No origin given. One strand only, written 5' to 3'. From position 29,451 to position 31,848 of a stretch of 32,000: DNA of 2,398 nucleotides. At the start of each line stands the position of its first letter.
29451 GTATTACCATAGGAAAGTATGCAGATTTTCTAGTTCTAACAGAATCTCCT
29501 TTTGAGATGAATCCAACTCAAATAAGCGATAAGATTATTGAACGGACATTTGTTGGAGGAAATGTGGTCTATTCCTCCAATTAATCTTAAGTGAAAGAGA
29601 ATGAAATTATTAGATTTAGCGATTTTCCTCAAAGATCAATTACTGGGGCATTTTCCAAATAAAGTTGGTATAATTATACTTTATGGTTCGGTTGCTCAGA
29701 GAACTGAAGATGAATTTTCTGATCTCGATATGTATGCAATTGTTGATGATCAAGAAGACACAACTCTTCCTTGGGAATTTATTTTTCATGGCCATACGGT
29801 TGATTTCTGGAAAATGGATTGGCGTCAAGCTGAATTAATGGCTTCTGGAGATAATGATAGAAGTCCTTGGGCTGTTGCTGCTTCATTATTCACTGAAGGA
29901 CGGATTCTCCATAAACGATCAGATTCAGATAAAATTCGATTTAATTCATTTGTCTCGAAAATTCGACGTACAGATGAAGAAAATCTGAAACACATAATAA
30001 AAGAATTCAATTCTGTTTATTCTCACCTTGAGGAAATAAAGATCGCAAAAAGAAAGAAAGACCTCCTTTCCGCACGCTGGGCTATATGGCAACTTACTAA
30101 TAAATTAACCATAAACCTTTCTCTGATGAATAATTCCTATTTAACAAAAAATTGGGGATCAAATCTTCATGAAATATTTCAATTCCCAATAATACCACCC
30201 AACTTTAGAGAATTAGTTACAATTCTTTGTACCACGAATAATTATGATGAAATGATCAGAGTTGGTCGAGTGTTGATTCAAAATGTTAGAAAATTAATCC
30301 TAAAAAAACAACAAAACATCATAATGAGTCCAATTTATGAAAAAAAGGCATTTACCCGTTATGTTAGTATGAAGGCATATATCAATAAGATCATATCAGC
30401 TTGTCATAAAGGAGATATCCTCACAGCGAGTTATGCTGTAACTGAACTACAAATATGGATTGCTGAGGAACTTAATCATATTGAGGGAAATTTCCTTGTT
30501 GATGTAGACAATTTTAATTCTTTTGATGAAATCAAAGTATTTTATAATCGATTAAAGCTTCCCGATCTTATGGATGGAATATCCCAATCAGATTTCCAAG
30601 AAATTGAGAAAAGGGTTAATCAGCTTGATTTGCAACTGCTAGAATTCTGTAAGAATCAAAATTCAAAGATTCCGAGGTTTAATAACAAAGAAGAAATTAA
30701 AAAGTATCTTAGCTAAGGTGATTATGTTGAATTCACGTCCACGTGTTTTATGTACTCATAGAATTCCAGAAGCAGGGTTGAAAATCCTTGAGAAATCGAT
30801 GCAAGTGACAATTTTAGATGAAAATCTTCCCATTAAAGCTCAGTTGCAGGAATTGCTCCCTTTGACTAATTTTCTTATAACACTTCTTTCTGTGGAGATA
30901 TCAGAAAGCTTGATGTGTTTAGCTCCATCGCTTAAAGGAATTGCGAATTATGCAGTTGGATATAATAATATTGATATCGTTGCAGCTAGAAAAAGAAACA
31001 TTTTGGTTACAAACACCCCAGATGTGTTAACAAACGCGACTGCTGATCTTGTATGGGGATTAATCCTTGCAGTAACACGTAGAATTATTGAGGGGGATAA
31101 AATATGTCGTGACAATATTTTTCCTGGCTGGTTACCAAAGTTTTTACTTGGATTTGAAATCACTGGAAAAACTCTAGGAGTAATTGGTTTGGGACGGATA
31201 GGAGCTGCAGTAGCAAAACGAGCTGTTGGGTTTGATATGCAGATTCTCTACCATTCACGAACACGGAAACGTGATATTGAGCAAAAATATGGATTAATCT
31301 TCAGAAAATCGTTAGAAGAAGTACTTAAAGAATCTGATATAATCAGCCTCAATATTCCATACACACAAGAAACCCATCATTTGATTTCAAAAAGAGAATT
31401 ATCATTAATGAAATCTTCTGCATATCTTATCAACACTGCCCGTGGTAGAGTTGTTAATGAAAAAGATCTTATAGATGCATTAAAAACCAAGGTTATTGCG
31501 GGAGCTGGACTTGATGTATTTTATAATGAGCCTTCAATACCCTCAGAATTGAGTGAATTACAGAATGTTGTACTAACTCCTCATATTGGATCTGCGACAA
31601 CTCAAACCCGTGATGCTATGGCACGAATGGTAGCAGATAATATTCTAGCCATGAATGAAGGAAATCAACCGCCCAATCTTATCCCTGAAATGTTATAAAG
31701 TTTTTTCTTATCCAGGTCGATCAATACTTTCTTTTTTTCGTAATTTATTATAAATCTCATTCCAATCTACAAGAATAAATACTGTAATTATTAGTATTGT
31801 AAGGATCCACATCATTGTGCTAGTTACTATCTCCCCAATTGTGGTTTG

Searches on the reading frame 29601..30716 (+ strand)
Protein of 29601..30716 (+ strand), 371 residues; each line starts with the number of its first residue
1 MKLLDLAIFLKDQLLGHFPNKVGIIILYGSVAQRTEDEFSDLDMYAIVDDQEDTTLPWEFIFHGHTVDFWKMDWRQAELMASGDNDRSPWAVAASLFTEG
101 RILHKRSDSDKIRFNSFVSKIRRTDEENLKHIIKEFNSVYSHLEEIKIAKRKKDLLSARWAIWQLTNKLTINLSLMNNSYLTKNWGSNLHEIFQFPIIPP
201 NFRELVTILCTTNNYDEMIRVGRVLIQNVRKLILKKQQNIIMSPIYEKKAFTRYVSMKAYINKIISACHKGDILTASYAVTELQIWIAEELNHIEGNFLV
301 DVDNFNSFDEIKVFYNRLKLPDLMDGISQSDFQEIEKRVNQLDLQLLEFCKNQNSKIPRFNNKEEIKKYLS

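Call 5: search_protein_families(library=pfam, proteins=[window:29601-30716:+], max_evalue=0.01)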
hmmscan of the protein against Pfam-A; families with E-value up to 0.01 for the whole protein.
window:29601-30716:+ (371 aa): 1 family
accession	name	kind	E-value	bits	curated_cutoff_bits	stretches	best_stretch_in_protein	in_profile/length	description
PF18765.7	Polbeta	-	0.0001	22.8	26.9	1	20-55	11-46/93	Polymerase beta, Nucleotidyltransferase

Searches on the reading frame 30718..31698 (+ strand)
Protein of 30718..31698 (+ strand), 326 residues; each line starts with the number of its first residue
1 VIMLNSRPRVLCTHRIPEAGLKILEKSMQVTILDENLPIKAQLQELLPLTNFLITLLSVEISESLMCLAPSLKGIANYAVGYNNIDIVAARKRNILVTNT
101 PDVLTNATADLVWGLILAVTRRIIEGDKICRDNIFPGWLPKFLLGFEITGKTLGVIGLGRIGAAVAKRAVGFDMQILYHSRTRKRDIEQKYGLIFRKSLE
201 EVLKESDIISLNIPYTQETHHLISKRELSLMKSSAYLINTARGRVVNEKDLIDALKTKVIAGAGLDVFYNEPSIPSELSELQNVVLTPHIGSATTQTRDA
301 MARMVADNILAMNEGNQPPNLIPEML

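Call 5: search_protein_families(library=pfam, proteins=[window:30718-31698:+], max_evalue=0.01)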
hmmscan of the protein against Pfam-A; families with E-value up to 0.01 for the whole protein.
window:30718-31698:+ (326 aa): 5 families
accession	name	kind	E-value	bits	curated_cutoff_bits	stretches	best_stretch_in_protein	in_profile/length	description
PF02826.25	2-Hacid_dh_C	-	4.6e-61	205.7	25.1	1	114-291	2-178/178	D-isomer specific 2-hydroxyacid dehydrogenase, NAD binding domain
PF00389.36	2-Hacid_dh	-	3.5e-25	88.7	24.6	1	10-322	1-133/134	D-isomer specific 2-hydroxyacid dehydrogenase, catalytic domain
PF03446.21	NAD_binding_2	-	4.8e-06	27.1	21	1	153-259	2-111/161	NAD binding domain of 6-phosphogluconate dehydrogenase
PF03807.23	F420_oxidored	-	4.6e-05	24.4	21.6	1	153-216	2-70/94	NADP oxidoreductase coenzyme F420-dependent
PF07991.19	KARI_N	-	0.0041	17.2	20.6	1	148-235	2-89/165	Acetohydroxy acid isomeroreductase, NADPH-binding domain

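Call 32: search_protein_families(library=ncbifam, proteins=[window:30718-31698:+])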
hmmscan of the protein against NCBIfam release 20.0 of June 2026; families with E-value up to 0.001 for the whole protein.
window:30718-31698:+ (326 aa): 24 families
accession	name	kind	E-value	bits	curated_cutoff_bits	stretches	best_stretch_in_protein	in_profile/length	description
NF009714.1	PRK13243.1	equivalog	8.9e-110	367.1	455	1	7-322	2-322/332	glyoxylate reductase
NF011938.0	PRK15409.1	equivalog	2e-69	234.1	492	1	7-317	2-313/324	glyoxylate/hydroxypyruvate reductase GhrB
TIGR01327.1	PGDH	equivalog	1.3e-68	232.1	454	1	9-318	1-306/525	phosphoglycerate dehydrogenase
NF008759.0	PRK11790.1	equivalog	2e-52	178.3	404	1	9-311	13-315/410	phosphoglycerate dehydrogenase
NF005069.0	PRK06487.1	equivalog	1.3e-51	175.6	448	1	59-316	57-314/320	2-hydroxyacid dehydrogenase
NF006263.0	PRK08410.1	equivalog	5.3e-51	173.9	389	1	42-315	35-309/311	D-2-hydroxyacid dehydrogenase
NF041369.1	Dhydh_Halo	equivalog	3.8e-45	154.4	400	1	80-320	64-302/305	D-2-hydroxyacid dehydrogenase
NF005387.0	PRK06932.1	equivalog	5e-43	147.2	492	1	60-309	54-306/314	2-hydroxyacid dehydrogenase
NF005750.0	PRK07574.1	equivalog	1.5e-39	136.2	329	1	66-304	109-348/386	NAD-dependent formate dehydrogenase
NF000492.1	vanH_gen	exception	9.6e-36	123.4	540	1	61-274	54-258/312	D-lactate dehydrogenase VanH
NF005027.0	PRK06436.1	equivalog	2.2e-33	115.7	261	1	75-320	53-286/303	2-hydroxyacid dehydrogenase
NF006374.0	PRK08605.1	subfamily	8.1e-30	104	356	1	71-279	69-275/332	D-lactate dehydrogenase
NF001309.0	PRK00257.1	equivalog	2.1e-29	102.7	434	1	145-313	111-278/379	4-phosphoerythronate dehydrogenase PdxB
NF009127.0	PRK12480.1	equivalog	9.8e-29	100.4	579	1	71-272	69-265/330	D-lactate dehydrogenase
NF000371.1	vanH_Agroup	exception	1.2e-27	96.9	700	1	60-271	58-260/322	VanH-A/VanH-Pt family D-lactate dehydrogenase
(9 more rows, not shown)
